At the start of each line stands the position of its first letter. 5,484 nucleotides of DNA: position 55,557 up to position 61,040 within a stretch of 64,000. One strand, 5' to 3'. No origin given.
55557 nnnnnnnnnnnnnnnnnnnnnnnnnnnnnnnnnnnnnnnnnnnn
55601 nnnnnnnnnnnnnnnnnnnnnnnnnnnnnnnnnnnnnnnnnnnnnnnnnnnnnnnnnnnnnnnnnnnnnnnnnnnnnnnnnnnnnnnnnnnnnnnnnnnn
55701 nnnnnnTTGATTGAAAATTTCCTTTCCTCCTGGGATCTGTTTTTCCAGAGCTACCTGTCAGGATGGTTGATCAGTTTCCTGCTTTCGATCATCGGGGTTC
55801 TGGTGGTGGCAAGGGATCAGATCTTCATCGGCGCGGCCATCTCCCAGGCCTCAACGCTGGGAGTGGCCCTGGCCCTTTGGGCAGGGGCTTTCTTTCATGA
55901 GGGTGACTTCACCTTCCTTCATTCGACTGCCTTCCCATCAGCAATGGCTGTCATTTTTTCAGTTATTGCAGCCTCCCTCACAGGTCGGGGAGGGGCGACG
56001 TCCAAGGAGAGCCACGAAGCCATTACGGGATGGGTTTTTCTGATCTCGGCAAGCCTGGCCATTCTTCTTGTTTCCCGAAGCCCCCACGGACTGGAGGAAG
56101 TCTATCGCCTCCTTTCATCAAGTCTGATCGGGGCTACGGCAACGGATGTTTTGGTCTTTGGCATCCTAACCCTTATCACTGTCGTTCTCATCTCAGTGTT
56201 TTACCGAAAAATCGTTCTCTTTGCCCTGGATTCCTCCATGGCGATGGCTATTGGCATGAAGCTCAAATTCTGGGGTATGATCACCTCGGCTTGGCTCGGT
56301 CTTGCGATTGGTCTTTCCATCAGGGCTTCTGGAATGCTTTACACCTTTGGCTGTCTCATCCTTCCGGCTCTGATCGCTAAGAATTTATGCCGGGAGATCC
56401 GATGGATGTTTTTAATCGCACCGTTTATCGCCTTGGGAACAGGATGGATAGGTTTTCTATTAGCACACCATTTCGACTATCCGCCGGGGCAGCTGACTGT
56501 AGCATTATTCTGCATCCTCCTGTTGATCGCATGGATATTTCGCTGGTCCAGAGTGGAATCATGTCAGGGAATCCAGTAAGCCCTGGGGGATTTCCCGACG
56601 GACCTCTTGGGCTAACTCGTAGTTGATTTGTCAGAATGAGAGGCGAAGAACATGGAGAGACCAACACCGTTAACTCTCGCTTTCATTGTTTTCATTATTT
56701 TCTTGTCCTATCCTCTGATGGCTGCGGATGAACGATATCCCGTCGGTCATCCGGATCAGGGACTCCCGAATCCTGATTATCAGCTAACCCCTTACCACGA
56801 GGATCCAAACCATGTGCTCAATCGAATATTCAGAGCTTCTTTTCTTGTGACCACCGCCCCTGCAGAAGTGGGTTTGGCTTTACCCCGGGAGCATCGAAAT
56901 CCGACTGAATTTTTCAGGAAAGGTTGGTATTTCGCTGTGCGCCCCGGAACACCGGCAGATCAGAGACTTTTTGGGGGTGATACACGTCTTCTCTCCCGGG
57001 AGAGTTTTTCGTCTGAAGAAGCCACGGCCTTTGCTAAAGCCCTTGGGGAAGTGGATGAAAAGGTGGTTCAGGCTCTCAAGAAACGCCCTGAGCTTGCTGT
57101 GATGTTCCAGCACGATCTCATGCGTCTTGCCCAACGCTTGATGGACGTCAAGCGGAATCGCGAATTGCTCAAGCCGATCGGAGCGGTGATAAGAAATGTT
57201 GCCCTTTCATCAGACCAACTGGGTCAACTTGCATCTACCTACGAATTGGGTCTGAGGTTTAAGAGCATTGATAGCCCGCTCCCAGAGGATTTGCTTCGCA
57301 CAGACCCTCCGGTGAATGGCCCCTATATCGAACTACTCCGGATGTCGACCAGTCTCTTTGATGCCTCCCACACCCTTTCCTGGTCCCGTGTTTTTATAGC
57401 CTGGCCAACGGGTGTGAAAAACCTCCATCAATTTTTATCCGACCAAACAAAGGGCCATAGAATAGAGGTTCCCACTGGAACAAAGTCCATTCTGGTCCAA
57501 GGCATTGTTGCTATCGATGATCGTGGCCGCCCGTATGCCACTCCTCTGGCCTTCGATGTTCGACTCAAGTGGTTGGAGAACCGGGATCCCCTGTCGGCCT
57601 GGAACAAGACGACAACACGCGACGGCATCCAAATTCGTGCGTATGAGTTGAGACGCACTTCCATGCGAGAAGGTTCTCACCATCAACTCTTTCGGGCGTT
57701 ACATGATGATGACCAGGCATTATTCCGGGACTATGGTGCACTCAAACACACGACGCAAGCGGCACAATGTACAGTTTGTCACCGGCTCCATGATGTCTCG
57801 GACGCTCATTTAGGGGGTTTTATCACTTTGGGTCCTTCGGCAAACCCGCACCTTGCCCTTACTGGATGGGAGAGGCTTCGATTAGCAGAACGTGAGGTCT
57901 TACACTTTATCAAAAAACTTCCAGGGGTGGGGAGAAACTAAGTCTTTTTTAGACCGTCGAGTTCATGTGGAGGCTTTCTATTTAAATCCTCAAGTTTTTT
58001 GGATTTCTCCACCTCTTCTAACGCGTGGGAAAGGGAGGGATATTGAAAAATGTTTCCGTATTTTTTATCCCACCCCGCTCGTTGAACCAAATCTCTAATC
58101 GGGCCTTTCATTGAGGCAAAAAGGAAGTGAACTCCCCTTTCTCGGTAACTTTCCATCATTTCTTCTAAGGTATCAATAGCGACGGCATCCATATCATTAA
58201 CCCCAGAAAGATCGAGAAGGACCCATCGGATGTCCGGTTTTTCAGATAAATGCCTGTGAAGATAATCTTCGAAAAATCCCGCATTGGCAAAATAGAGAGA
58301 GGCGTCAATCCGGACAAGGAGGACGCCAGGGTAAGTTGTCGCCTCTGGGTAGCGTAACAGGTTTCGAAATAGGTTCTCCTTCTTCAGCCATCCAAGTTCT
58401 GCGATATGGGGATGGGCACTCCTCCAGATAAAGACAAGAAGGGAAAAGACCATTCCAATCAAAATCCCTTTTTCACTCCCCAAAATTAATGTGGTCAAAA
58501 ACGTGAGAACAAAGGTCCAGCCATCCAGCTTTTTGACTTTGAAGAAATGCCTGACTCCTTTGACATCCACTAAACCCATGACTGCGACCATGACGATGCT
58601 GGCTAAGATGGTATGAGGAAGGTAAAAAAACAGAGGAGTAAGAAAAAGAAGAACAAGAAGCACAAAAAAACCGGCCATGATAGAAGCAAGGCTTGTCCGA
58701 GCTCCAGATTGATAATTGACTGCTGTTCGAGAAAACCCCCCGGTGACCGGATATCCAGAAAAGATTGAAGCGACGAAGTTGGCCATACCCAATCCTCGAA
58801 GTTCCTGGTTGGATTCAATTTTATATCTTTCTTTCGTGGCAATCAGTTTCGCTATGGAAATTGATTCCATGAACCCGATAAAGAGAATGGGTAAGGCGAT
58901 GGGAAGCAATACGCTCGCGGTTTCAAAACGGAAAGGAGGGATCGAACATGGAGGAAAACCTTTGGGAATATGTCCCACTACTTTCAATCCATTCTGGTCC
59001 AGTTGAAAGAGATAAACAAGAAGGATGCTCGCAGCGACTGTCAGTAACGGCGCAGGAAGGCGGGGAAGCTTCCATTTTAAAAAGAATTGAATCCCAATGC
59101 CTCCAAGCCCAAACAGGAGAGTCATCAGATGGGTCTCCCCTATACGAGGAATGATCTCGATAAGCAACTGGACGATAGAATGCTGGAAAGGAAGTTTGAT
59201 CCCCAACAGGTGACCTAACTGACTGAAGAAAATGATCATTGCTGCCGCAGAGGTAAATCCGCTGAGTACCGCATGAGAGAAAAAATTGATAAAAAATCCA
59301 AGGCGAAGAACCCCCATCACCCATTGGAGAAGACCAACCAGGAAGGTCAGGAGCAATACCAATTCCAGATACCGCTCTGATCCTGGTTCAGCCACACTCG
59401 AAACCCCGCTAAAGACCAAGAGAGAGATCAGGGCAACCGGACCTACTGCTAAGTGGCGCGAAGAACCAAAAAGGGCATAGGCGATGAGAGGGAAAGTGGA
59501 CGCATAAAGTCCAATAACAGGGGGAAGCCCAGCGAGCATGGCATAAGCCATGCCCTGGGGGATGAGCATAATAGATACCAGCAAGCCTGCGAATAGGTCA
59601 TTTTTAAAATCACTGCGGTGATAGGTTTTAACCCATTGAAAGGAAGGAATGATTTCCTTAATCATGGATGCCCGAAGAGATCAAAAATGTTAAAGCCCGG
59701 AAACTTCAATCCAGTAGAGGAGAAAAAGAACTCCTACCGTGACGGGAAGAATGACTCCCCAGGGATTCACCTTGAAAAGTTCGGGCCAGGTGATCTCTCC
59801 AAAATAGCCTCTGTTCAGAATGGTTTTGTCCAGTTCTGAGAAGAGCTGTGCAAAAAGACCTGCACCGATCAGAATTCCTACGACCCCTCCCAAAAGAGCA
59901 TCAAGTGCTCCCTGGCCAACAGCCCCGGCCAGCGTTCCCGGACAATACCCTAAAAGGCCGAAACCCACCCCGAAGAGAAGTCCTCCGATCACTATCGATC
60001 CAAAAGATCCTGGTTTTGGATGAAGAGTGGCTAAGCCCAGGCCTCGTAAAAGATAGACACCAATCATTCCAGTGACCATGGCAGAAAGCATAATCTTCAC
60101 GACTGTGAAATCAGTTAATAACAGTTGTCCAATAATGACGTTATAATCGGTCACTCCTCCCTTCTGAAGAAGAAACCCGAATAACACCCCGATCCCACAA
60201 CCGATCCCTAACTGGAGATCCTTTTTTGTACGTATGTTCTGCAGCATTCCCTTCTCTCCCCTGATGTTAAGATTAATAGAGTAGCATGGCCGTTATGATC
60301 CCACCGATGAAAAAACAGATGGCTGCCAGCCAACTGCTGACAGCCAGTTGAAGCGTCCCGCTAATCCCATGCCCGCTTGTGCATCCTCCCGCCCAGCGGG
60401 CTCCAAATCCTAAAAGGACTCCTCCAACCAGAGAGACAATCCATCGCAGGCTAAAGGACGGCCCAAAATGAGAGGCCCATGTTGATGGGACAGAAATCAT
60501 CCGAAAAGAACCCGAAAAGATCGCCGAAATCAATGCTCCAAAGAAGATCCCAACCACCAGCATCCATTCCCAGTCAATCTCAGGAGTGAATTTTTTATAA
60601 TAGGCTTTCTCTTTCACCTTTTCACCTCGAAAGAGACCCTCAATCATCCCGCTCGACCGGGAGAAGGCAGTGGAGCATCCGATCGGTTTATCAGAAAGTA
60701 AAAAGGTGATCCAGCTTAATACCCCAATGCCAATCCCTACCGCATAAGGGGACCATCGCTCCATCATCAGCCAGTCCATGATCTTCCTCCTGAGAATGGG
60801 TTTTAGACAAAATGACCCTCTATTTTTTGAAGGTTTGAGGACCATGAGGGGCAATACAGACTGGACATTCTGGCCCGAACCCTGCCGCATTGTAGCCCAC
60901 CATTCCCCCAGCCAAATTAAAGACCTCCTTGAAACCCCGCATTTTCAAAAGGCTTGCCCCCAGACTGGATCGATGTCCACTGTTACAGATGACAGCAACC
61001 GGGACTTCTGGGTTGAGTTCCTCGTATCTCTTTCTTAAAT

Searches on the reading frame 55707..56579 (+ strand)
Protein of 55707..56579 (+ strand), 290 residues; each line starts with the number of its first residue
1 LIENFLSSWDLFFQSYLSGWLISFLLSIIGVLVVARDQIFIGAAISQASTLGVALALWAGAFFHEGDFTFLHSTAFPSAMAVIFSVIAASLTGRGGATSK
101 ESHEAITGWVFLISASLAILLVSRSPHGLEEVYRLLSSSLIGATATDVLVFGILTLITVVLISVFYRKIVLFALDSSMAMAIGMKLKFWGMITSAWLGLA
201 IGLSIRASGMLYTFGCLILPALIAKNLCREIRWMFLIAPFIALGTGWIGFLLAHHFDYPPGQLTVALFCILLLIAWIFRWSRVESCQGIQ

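Call 66: search_protein_families(library=pfam, proteins=[window:55707-56579:+], max_evalue=0.00001)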
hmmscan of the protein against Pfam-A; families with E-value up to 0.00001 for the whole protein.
window:55707-56579:+ (290 aa): 2 families
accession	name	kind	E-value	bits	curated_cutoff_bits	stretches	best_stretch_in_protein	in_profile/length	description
PF00950.22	ABC-3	-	1.3e-31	110.5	20.1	1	10-278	3-257/258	ABC 3 transport family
PF01032.23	FecCD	-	1.5e-07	31.2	26.5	1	9-273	39-306/311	FecCD transport family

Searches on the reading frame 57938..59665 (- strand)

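Call 3: search_protein_families(library=pfam, proteins=[window:57938-59665:-], max_evalue=0.1)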
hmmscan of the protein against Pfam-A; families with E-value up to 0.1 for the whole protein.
window:57938-59665:- (575 aa): 4 families
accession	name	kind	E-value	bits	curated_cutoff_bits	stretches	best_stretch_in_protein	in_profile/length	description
PF00916.26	Sulfate_transp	-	3.3e-113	378.7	23.2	1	20-387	1-379/380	Sulfate permease family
PF01740.26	STAS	-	1.7e-20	73.2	22.6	1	439-540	1-100/106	STAS domain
PF16983.11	MFS_MOT1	-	4.4e-05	24.2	30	1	275-362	19-108/111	Molybdate transporter of MFS superfamily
PF13466.11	STAS_2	-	0.0011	19.6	29.2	1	464-533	14-80/80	STAS domain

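Call 4: search_protein_families(library=ncbifam, proteins=[window:57938-59665:-], max_evalue=0.1)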
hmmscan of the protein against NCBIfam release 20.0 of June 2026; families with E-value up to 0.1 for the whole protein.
window:57938-59665:- (575 aa): 4 families
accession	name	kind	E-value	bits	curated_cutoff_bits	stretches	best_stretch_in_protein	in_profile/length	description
TIGR00815.1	sulP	subfamily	5.5e-150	500.5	380.45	1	7-548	1-565/565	sulfate permease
NF008660.1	PRK11660.1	equivalog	2e-57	194.8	614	2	246-556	274-569/572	C4-dicarboxylic acid transporter DauA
NF050096.1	BicarbTportBicA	equivalog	1.1e-39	136.5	880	1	15-525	7-516/547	bicarbonate transporter BicA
TIGR00377.1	ant_ant_sig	superfamily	6.7e-05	22.7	53.45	1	445-533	10-97/108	anti-sigma factor antagonist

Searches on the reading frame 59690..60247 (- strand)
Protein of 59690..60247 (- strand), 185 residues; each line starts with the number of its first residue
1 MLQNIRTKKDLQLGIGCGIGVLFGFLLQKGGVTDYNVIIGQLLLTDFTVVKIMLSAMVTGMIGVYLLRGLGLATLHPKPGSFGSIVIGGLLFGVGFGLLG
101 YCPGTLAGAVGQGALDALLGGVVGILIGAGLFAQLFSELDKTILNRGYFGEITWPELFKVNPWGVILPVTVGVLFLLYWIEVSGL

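Call 3: search_protein_families(library=pfam, proteins=[window:59690-60247:-], max_evalue=0.1)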
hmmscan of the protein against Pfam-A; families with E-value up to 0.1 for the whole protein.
window:59690-60247:- (185 aa): 2 families
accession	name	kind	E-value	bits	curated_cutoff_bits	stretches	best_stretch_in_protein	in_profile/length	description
PF04143.19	Sulf_transp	-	4.8e-13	49.8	27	1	41-178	13-149/310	Sulphur transport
PF20398.3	DUF6691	-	0.0013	19.4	27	1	19-134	9-132/142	Family of unknown function (DUF6691)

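Call 4: search_protein_families(library=ncbifam, proteins=[window:59690-60247:-], max_evalue=0.1)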
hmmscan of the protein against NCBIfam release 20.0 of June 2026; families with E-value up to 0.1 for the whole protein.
window:59690-60247:- (185 aa): 3 families
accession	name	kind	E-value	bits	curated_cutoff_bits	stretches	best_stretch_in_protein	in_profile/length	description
NF052577.1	ThSTportTsuASprch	equivalog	1e-09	38.2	400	1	16-178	5-177/330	thiosulfate transporter TsuA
NF033796.1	selen_YedE_FdhT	exception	2.8e-06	26.8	350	1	8-145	211-345/387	selenium metabolism membrane protein YedE/FdhT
NF041049.1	thio_trans_TsuA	exception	0.0023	17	645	1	19-169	10-159/348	thiosulfate utilization transporter TsuA/YeeE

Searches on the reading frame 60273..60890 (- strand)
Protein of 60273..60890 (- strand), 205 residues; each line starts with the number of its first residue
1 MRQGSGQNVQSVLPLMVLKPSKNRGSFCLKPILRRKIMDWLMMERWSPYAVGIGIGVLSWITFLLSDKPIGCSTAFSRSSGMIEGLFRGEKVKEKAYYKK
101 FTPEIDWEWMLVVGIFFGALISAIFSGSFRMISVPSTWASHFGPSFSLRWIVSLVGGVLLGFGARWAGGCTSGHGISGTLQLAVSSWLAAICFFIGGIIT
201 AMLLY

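Call 3: search_protein_families(library=pfam, proteins=[window:60273-60890:-], max_evalue=0.1)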
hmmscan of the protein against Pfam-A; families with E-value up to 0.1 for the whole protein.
window:60273-60890:- (205 aa): 1 family
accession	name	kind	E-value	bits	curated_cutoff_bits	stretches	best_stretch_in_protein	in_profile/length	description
PF04143.19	Sulf_transp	-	4e-29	102.6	27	1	32-199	163-310/310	Sulphur transport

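Call 4: search_protein_families(library=ncbifam, proteins=[window:60273-60890:-], max_evalue=0.1)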
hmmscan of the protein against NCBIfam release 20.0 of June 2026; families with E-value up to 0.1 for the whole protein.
window:60273-60890:- (205 aa): 3 families
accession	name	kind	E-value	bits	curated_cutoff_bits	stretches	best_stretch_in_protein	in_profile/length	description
NF052577.1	ThSTportTsuASprch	equivalog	4.1e-16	59.3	400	1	103-205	236-328/330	thiosulfate transporter TsuA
NF041049.1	thio_trans_TsuA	exception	8.3e-11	41.5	645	1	31-202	182-332/348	thiosulfate utilization transporter TsuA/YeeE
NF033796.1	selen_YedE_FdhT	exception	6.5e-10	38.7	350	1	42-200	3-154/387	selenium metabolism membrane protein YedE/FdhT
